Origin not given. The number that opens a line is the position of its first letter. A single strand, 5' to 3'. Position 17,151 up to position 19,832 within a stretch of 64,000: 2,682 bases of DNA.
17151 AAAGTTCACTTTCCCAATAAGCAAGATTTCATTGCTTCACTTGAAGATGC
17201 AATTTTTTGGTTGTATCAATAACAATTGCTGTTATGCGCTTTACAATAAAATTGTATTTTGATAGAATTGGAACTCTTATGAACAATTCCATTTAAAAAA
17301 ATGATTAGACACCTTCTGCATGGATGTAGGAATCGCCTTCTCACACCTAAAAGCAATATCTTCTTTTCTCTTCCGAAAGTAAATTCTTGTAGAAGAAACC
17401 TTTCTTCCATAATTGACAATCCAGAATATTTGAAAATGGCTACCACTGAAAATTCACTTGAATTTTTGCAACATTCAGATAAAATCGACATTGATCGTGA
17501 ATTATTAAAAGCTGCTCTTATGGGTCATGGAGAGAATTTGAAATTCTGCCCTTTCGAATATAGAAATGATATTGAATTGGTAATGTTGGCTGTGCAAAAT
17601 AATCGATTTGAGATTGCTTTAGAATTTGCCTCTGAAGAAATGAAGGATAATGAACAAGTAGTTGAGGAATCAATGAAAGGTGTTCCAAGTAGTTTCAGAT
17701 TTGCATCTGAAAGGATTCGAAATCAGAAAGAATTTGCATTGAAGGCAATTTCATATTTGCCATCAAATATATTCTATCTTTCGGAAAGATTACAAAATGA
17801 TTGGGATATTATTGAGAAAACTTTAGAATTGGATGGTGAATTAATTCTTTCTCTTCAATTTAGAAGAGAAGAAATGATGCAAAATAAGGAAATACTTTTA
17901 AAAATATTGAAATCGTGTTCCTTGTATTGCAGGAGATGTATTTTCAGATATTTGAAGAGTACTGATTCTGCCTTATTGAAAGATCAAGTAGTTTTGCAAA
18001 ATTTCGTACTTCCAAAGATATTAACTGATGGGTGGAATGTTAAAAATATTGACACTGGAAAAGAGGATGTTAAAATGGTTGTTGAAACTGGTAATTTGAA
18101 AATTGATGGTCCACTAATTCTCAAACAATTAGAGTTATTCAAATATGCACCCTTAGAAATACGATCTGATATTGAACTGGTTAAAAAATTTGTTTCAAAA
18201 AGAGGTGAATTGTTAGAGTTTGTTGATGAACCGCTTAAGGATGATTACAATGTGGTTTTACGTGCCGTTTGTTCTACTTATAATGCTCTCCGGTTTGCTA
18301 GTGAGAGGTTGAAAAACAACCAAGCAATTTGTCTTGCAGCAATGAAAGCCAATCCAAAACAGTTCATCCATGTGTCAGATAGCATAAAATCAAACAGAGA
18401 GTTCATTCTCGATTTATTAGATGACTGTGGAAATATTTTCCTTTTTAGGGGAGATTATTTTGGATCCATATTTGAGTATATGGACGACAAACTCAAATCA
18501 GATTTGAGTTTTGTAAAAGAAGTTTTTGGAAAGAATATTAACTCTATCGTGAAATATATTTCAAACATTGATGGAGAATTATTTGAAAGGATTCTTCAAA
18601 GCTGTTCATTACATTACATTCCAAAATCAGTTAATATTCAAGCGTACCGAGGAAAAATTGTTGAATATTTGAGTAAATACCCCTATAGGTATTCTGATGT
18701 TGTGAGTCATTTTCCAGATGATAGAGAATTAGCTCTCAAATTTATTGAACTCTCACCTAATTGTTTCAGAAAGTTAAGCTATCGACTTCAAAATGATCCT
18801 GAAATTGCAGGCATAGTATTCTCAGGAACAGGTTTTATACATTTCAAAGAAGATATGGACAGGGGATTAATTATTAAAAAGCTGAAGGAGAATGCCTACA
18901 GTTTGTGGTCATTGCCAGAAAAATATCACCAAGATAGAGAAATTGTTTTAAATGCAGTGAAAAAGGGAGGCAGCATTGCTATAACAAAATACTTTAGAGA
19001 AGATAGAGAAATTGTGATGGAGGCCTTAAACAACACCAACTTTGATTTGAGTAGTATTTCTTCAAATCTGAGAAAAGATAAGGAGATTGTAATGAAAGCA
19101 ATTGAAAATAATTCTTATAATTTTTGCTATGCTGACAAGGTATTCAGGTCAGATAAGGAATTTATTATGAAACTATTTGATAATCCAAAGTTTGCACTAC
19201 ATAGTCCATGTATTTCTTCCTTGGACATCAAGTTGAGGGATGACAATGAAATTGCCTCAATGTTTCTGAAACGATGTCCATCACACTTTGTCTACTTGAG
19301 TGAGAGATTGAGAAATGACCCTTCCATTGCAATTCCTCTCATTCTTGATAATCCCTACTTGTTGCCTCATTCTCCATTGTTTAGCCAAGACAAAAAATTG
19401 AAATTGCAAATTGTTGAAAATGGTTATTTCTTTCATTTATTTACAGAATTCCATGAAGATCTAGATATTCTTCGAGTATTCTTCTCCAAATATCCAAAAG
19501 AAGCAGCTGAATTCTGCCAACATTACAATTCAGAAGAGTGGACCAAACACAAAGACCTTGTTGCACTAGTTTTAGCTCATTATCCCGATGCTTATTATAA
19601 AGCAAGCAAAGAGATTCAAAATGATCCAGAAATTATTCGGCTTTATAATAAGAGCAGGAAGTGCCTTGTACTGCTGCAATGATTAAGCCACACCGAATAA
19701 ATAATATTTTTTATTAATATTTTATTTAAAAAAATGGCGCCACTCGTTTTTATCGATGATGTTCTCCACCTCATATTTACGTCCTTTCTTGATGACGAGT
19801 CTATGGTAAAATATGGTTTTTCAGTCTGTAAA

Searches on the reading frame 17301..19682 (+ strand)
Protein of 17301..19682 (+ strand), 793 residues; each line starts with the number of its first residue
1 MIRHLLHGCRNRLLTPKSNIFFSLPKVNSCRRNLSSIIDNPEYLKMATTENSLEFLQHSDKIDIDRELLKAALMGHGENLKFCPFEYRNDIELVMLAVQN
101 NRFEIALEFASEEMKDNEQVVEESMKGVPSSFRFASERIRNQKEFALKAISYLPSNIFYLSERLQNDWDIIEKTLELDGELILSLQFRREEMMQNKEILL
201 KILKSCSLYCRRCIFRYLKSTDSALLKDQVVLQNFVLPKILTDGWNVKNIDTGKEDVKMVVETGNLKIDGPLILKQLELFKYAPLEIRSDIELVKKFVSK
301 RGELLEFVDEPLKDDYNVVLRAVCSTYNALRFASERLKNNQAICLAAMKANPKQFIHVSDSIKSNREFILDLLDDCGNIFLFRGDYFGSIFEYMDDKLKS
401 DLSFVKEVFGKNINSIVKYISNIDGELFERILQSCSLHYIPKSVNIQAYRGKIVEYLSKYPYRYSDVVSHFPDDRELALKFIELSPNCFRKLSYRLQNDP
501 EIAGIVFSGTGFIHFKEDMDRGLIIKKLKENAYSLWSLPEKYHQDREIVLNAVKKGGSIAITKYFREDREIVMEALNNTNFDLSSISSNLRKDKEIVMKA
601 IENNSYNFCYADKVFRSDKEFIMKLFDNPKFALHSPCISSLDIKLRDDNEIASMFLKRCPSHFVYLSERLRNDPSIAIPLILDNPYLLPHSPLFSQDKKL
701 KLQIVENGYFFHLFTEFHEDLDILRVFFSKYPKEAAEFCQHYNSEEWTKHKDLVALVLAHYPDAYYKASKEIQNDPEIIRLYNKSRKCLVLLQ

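Call 50: search_protein_families(library=pfam, proteins=[window:17301-19682:+], max_evalue=0.00001)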
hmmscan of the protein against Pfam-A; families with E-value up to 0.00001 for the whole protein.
window:17301-19682:+ (793 aa): 1 family
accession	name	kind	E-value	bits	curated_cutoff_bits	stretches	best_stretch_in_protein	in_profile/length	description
PF13475.11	DUF4116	-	1.5e-92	303.4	24.9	6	568-616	1-49/49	Domain of unknown function (DUF4116)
